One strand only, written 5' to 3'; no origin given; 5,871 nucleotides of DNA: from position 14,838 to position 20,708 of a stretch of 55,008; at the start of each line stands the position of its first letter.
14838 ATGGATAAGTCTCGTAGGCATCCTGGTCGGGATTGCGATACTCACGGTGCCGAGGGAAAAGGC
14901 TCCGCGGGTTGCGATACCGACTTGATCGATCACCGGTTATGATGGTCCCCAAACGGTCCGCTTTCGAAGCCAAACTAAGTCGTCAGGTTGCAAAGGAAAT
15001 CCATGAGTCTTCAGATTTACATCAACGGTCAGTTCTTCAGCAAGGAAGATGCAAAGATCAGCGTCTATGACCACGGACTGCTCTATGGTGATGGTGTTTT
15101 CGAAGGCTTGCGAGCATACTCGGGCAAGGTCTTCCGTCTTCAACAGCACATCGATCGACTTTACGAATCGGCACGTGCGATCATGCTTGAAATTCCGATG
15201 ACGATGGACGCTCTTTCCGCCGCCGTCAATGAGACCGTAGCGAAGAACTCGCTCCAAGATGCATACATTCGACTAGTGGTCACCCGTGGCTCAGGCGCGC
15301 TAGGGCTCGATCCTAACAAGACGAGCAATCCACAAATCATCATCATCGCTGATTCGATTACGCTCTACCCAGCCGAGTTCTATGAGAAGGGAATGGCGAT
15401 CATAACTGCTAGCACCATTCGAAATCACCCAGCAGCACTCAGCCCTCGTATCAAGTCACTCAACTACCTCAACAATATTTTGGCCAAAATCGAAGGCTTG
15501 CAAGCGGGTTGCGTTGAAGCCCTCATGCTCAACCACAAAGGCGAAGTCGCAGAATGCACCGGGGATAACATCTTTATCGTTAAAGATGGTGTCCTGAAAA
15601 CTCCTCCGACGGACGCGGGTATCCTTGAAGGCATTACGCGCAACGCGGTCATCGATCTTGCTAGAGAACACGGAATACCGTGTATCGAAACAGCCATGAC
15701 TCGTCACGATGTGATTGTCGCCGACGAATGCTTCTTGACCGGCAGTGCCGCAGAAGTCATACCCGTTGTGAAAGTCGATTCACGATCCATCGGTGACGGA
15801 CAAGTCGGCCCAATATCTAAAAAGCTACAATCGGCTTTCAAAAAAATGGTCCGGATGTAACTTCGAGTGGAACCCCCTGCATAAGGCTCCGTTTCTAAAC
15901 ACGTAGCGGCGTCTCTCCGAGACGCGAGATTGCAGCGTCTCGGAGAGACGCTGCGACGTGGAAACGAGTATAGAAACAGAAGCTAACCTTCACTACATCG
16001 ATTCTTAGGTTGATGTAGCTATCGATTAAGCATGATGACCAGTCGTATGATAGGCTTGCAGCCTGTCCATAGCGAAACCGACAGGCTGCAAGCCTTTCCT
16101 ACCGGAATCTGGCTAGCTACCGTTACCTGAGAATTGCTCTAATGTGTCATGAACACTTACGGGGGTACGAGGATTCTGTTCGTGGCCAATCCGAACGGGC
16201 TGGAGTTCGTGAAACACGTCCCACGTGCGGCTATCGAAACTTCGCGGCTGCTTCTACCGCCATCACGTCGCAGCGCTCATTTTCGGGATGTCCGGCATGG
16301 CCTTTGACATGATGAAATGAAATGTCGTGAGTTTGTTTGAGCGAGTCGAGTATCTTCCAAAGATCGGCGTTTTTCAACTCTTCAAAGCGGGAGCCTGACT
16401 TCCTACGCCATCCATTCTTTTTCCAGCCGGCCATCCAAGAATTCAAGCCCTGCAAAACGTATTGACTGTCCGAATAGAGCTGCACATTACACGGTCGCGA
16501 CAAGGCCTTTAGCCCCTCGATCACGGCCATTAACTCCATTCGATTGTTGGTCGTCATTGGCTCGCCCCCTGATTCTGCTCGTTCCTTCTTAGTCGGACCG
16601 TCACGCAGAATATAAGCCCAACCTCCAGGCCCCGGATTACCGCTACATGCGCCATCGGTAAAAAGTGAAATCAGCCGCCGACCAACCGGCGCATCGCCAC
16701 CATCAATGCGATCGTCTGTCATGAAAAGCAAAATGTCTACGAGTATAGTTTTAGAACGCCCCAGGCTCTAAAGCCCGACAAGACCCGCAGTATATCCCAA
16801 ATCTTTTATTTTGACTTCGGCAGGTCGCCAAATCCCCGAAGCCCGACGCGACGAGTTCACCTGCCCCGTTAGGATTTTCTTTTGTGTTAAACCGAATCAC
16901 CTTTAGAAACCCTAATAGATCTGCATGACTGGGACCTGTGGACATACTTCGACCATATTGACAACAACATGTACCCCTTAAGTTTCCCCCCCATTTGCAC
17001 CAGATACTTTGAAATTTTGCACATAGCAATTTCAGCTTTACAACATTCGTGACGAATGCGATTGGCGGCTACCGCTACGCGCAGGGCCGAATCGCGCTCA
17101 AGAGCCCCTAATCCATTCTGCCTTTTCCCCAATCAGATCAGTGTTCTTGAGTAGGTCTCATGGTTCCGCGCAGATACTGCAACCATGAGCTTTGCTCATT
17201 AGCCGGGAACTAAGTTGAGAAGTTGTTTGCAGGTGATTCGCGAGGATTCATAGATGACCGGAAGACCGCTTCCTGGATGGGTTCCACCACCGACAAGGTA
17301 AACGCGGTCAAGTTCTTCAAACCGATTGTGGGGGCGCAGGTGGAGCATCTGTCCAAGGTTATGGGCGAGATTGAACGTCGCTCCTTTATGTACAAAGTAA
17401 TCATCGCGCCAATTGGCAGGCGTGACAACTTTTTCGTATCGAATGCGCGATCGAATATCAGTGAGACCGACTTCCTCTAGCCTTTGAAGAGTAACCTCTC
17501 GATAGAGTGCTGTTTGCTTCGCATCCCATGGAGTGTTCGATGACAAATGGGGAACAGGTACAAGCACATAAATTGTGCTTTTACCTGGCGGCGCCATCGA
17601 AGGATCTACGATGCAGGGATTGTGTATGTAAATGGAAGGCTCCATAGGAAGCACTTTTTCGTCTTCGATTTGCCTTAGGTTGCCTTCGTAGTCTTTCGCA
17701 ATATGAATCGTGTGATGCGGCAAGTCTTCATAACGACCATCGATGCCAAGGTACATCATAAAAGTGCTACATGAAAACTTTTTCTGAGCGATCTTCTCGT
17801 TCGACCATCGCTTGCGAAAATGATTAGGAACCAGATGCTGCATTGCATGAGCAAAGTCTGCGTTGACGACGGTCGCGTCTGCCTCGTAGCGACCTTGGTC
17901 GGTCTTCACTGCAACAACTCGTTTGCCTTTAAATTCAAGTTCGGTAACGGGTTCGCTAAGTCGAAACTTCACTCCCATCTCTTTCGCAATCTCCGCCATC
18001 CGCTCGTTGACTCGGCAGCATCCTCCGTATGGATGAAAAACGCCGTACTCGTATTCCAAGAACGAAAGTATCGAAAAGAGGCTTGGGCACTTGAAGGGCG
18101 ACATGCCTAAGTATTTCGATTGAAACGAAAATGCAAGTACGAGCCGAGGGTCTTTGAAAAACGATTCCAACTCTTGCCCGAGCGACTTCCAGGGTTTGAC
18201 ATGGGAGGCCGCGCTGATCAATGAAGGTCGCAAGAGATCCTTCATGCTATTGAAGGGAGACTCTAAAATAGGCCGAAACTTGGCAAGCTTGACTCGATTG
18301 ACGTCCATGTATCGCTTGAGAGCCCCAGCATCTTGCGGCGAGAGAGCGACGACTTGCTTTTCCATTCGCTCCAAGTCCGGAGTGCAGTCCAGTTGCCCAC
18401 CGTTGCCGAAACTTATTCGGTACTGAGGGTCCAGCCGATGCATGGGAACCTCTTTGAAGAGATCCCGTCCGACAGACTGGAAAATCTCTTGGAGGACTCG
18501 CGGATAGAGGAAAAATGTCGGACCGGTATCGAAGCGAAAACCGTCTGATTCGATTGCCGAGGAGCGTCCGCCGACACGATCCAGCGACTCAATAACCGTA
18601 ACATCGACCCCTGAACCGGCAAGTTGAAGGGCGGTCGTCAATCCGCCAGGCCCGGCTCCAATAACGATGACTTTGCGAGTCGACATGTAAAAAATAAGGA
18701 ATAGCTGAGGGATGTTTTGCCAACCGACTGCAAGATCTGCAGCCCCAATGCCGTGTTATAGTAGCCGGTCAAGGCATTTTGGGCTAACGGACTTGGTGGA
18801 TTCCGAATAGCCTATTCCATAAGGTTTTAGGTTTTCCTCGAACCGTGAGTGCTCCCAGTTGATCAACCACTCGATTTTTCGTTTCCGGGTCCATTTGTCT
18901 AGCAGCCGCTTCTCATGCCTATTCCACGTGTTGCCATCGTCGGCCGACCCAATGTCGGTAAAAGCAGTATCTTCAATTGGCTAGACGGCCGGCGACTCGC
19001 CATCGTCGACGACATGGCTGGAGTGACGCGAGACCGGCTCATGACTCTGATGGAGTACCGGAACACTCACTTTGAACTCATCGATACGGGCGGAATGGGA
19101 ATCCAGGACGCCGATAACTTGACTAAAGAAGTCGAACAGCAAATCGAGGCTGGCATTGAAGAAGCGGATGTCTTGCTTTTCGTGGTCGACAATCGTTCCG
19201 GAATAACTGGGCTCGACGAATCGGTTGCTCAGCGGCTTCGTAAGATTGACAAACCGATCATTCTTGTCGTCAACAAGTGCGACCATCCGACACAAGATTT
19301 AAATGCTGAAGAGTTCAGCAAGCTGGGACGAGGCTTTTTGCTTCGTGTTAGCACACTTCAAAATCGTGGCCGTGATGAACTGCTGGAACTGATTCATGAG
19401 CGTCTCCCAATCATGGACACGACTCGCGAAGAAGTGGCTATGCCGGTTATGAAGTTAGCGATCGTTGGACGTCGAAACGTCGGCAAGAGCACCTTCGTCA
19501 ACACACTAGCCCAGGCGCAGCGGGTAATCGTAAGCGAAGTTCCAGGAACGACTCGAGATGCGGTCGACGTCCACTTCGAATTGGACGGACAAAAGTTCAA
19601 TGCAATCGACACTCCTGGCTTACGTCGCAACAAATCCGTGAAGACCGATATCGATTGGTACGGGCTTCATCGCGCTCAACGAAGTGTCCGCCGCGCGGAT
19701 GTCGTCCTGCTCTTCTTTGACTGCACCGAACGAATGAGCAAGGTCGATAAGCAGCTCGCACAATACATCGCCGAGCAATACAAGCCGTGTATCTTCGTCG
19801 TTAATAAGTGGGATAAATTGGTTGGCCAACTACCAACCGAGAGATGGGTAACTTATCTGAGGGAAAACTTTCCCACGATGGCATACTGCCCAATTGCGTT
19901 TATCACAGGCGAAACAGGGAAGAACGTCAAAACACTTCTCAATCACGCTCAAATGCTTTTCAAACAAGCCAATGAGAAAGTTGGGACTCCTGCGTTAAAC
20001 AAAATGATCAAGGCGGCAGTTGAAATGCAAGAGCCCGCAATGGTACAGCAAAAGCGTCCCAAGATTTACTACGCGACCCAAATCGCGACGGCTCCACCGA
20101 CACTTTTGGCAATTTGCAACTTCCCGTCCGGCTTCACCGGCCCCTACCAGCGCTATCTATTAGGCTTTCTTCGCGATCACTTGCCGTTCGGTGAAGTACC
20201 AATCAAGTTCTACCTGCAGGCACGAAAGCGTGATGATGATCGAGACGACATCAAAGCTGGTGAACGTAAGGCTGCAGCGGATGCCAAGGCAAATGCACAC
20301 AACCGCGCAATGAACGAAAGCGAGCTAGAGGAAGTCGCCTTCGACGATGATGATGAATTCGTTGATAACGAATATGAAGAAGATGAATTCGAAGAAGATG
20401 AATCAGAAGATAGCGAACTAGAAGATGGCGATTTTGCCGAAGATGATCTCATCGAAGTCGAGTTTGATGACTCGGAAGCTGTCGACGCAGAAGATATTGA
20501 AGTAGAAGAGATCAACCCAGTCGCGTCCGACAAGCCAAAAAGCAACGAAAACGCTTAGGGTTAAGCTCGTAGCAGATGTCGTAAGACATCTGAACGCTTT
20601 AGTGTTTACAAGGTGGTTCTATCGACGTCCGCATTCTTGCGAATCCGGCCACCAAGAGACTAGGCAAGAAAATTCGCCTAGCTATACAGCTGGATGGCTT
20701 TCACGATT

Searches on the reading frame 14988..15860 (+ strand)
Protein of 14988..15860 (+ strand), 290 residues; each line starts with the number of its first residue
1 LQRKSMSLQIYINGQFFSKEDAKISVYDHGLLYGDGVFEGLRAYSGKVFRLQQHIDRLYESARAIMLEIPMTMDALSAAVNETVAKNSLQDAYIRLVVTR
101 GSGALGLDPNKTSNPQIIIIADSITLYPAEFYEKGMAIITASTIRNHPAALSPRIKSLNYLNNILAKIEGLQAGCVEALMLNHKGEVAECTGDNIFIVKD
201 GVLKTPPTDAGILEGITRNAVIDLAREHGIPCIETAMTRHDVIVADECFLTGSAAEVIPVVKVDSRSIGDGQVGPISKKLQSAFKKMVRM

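Call 86: search_protein_families(library=pfam, proteins=[window:14988-15860:+], max_evalue=0.00001)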
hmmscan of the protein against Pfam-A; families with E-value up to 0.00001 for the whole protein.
window:14988-15860:+ (290 aa): 1 family
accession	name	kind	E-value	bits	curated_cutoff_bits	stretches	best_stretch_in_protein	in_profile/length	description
PF01063.24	Aminotran_4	-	4.1e-63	213.7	28.5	1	36-263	1-223/223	Amino-transferase class IV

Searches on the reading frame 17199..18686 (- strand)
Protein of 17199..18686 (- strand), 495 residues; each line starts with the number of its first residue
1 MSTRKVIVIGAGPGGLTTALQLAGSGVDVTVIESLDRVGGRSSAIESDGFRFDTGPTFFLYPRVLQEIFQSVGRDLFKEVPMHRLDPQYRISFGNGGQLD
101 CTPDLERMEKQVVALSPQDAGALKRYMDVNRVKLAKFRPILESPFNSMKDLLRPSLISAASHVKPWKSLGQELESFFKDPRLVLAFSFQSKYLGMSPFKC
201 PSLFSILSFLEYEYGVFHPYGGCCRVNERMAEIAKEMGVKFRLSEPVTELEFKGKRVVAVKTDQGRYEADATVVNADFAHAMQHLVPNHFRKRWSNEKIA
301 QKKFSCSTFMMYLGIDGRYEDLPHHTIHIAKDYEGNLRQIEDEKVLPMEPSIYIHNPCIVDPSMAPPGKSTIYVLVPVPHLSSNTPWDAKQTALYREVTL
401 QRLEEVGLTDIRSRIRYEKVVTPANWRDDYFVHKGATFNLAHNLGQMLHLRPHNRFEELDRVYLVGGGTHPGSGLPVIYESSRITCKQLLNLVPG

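Call 86: search_protein_families(library=pfam, proteins=[window:17199-18686:-], max_evalue=0.00001)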
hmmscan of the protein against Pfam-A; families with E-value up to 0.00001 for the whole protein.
window:17199-18686:- (495 aa): 7 families
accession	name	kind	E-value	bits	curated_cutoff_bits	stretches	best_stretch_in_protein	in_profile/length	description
PF01593.30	Amino_oxidase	-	1.4e-33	117.3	19.8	1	14-489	2-442/443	Flavin containing amine oxidoreductase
PF01266.30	DAO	-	2.1e-15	57.5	27.9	1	5-50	1-50/353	FAD dependent oxidoreductase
PF13450.12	NAD_binding_8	-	5.9e-14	52.5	21.9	1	8-63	1-56/68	NAD(P)-binding Rossmann-like domain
PF07992.20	Pyr_redox_2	-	7.8e-09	35.8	26.1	0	5-35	2-31/291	Pyridine nucleotide-disulphide oxidoreductase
PF00070.33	Pyr_redox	-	2.6e-07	31.5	22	0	5-39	1-35/82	Pyridine nucleotide-disulphide oxidoreductase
PF03486.20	HI0933_like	-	2.6e-07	30.8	50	0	5-39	2-36/244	HI0933-like protein Rossmann domain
PF12831.13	FAD_oxidored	-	4.7e-07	29.9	27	1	6-45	2-41/416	FAD dependent oxidoreductase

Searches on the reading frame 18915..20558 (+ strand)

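Call 86: search_protein_families(library=pfam, proteins=[window:18915-20558:+], max_evalue=0.00001)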
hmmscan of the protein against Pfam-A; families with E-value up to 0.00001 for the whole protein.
window:18915-20558:+ (547 aa): 9 families
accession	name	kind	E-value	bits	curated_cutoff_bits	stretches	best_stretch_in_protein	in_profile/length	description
PF01926.29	MMR_HSR1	-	6e-58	194.3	21.9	2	181-298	2-113/113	50S ribosome-binding GTPase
PF02421.24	FeoB_N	-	9.7e-24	84.1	27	2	5-156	2-152/156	Ferrous iron transport protein B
PF14714.11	KH_dom-like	-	1.5e-22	80.1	27.3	1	355-434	1-80/81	KH-domain-like of EngA bacterial GTPase enzymes, C-terminal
PF00009.33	GTP_EFTU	-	2.5e-20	73.3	26.5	2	36-161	54-183/188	Elongation factor Tu GTP binding domain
PF00350.29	Dynamin_N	-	9.6e-16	58.7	27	0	226-298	101-167/168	Dynamin family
PF04548.22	AIG1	-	7.1e-15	55.3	27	1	181-289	3-111/212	AIG1 family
PF00071.28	Ras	-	2.8e-08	33.9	21.6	0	6-130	2-123/162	Ras family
PF03193.22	RsgA_GTPase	-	3.2e-08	34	30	0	115-238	56-170/174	RsgA GTPase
PF08477.19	Roc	-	3e-07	31.1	27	0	180-300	1-119/119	Ras of Complex, Roc, domain of DAPkinase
